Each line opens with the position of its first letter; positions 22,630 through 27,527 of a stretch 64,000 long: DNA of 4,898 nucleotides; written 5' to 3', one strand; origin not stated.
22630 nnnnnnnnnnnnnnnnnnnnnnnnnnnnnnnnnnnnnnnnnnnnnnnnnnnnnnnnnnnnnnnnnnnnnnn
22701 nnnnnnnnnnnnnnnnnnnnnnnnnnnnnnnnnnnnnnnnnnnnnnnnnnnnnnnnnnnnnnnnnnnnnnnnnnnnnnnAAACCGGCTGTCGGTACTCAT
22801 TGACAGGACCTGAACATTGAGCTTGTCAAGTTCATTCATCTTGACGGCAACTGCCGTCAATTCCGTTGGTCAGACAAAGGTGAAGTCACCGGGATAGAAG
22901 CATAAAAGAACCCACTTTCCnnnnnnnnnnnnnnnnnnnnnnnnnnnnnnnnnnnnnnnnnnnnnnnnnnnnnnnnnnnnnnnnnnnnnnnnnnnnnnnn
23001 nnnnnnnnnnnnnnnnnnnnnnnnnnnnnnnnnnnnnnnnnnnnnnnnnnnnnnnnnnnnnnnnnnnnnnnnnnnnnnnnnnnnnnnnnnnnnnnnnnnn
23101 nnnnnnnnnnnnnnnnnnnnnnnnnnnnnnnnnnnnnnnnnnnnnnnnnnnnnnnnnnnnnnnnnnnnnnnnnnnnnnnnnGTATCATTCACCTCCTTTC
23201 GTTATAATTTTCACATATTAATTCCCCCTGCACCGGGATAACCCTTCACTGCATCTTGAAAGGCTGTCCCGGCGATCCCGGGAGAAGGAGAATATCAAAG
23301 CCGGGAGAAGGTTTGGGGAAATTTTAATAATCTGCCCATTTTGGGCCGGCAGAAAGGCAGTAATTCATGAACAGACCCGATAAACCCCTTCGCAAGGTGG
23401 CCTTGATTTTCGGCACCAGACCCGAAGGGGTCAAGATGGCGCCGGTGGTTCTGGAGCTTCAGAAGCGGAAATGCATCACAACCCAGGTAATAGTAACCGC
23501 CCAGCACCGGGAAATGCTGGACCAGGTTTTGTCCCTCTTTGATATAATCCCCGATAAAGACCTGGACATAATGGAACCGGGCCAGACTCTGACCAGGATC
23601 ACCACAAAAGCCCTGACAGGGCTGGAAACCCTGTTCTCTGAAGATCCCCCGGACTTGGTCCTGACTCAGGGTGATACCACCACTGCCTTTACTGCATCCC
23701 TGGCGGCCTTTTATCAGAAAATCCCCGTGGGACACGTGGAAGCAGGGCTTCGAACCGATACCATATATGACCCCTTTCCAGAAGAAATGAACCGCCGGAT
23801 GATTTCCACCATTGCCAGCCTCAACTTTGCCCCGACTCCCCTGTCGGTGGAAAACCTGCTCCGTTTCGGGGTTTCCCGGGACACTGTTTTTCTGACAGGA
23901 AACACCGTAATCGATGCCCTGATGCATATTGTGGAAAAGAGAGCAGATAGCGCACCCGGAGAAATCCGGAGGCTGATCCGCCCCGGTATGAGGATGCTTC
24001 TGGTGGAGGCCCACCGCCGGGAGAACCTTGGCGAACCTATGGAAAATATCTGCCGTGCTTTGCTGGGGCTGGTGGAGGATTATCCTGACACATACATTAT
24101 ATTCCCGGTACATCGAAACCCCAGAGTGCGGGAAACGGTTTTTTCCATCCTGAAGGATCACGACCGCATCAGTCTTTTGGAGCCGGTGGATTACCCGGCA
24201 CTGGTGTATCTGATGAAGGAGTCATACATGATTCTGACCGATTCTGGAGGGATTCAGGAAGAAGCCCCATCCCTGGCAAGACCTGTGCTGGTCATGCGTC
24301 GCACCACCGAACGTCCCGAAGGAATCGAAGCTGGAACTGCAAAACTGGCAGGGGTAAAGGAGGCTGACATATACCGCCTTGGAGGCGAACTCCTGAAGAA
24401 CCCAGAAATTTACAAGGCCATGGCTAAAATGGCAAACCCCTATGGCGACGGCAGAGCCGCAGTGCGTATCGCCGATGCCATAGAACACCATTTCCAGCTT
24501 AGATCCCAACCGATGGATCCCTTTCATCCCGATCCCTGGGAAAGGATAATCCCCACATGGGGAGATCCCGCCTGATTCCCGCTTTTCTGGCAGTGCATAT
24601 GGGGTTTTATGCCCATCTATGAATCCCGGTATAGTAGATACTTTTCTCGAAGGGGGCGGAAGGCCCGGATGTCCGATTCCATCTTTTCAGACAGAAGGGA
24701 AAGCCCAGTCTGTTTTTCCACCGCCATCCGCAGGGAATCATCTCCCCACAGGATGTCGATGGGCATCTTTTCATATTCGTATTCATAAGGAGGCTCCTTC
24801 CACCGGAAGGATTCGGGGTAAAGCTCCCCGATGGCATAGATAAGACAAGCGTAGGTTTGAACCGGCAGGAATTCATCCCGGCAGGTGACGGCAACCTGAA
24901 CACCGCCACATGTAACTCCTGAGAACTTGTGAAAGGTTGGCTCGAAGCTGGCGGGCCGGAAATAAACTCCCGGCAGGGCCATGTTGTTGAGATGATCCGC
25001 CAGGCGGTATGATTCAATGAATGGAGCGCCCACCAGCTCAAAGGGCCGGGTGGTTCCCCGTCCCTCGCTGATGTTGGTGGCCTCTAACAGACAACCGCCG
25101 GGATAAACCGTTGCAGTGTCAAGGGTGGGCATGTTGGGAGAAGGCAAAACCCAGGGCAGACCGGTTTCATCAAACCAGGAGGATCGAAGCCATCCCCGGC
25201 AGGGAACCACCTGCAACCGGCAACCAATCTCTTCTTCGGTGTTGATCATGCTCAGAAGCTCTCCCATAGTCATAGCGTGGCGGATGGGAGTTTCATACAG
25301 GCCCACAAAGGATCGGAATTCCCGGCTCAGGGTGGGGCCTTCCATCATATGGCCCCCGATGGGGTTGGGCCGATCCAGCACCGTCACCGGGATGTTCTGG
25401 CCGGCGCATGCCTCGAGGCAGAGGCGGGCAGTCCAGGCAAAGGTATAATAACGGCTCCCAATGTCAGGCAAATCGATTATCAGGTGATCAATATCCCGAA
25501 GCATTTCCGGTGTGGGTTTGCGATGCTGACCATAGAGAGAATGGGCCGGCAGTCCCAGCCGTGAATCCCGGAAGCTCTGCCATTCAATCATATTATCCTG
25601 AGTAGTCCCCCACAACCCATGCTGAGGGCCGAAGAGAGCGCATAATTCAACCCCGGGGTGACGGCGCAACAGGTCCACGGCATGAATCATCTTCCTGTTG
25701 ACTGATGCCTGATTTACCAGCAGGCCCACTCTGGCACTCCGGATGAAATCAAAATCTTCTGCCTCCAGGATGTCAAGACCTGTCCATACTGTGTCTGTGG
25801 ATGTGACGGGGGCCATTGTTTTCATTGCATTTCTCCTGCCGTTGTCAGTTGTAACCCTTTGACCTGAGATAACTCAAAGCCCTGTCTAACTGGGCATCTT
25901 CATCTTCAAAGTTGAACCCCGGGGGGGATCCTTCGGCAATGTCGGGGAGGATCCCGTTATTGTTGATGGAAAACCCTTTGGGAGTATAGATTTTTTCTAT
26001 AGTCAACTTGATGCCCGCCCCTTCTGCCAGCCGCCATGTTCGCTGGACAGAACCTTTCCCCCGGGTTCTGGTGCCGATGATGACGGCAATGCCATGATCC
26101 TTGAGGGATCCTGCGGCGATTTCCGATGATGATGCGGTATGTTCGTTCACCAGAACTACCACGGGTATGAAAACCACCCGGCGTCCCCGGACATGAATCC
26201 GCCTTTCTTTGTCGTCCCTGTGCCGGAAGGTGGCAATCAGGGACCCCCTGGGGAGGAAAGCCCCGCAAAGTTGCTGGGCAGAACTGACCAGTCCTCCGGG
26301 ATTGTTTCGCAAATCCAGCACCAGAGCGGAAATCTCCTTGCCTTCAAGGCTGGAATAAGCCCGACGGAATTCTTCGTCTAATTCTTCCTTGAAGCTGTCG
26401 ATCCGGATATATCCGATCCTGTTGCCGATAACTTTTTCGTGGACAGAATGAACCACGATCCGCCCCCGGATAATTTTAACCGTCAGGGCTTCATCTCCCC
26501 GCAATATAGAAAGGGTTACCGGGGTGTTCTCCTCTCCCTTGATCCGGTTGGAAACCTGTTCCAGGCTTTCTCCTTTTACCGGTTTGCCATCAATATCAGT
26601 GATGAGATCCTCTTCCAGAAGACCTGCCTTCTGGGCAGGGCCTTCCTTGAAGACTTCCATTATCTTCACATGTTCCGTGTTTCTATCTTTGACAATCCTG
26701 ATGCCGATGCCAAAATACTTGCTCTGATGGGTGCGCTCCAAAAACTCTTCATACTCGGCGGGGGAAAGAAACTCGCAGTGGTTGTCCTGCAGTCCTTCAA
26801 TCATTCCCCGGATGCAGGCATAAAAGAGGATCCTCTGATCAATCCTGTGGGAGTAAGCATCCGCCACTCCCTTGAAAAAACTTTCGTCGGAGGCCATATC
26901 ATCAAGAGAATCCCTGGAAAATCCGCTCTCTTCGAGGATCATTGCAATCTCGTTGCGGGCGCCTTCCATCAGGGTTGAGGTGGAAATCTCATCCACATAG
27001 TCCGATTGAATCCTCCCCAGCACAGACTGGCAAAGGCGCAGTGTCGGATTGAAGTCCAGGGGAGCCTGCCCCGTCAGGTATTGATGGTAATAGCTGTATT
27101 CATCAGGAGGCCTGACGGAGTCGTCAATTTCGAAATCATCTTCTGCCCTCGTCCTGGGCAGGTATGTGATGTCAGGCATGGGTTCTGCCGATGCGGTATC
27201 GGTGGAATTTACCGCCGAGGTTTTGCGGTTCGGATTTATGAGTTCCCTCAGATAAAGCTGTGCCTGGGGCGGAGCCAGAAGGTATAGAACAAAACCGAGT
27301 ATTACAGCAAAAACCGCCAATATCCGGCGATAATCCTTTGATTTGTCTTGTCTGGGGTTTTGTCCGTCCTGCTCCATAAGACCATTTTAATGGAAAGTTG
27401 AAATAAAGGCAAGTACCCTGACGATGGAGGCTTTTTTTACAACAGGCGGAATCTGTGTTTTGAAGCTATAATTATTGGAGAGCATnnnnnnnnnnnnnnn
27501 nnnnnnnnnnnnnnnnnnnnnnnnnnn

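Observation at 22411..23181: Peroxiredoxin gene recoded with selenocysteine at the peroxidatic position, with a SECIS-like hairpin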

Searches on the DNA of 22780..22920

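Call 40: search_rna_families(source=window, start=22780, end=22920, threshold=evalue, max_evalue=10, show_alignments=3)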
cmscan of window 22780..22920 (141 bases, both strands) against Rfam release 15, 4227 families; matches with E-value up to 10: 0.
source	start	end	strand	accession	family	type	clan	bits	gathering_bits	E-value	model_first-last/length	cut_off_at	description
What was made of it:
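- Tried and rejected: None matched at E <= 10 on 22780..22920 (call 40).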

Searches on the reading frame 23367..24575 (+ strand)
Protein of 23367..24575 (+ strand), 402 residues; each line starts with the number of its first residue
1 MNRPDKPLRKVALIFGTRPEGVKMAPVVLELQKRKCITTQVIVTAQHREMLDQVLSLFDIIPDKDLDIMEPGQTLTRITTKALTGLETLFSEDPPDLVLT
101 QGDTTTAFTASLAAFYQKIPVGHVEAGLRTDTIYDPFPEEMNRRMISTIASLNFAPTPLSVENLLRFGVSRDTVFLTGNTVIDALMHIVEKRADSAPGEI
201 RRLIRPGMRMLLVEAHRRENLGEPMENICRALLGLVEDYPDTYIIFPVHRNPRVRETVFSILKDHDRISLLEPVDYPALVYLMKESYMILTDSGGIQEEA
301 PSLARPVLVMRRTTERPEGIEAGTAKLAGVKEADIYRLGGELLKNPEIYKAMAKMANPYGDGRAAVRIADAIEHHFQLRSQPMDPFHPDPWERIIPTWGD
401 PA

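Call 15: search_protein_families(library=pfam, proteins=[window:23367-24575:+], max_evalue=0.00001)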
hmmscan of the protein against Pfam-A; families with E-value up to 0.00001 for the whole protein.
window:23367-24575:+ (402 aa): 1 family
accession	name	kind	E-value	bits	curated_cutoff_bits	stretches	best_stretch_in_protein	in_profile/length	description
PF02350.25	Epimerase_2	-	2.4e-110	369.1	30.6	1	30-373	2-347/347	UDP-N-acetylglucosamine 2-epimerase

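Call 19: find_encoding_contigs(protein=window:23367-24575:+, flank=3000, max_places=4)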
Protein window:23367-24575:+ (402 aa): 1 contig read that carries it; 1 place shown.
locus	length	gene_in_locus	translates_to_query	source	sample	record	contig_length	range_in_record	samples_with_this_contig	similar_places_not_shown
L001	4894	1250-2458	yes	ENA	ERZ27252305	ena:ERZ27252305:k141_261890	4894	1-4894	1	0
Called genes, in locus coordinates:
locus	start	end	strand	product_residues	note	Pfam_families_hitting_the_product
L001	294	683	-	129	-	PF00578:AhpC-TSA, PF10417:1-cysPrx_C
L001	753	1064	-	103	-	PF00578:AhpC-TSA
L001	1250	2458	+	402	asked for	PF02350:Epimerase_2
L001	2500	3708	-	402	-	PF07075:NamZ_N, PF20732:NamZ_C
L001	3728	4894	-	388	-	?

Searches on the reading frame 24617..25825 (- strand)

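Call 15: search_protein_families(library=pfam, proteins=[window:24617-25825:-], max_evalue=0.00001)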
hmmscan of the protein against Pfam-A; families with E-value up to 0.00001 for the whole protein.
window:24617-25825:- (402 aa): 2 families
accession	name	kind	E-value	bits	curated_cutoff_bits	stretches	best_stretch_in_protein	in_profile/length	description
PF07075.17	NamZ_N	-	1.9e-79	266.2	26.9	1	33-235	1-202/203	Exo-beta-N-acetylmuramidase NamZ, N-terminal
PF20732.2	NamZ_C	-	3.5e-51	174.4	25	1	240-399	2-152/152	Exo-beta-N-acetylmuramidase NamZ, C-terminal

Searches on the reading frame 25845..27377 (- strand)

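Call 15: search_protein_families(library=pfam, proteins=[window:25845-27377:-], max_evalue=0.00001)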
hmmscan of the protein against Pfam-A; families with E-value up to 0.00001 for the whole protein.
window:25845-27377:- (510 aa): 4 families
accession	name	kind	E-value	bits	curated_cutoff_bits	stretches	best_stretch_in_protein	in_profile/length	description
PF03572.23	Peptidase_S41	-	8.3e-49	165.8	24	1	320-480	1-163/165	Peptidase family S41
PF13180.12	PDZ_2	-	4.6e-12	46.5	27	1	224-302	3-78/80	PDZ domain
PF17820.7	PDZ_6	-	3.3e-10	40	27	1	239-293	2-54/54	PDZ domain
PF00595.29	PDZ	-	1.5e-08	35.3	23.2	1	219-291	9-80/81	PDZ domain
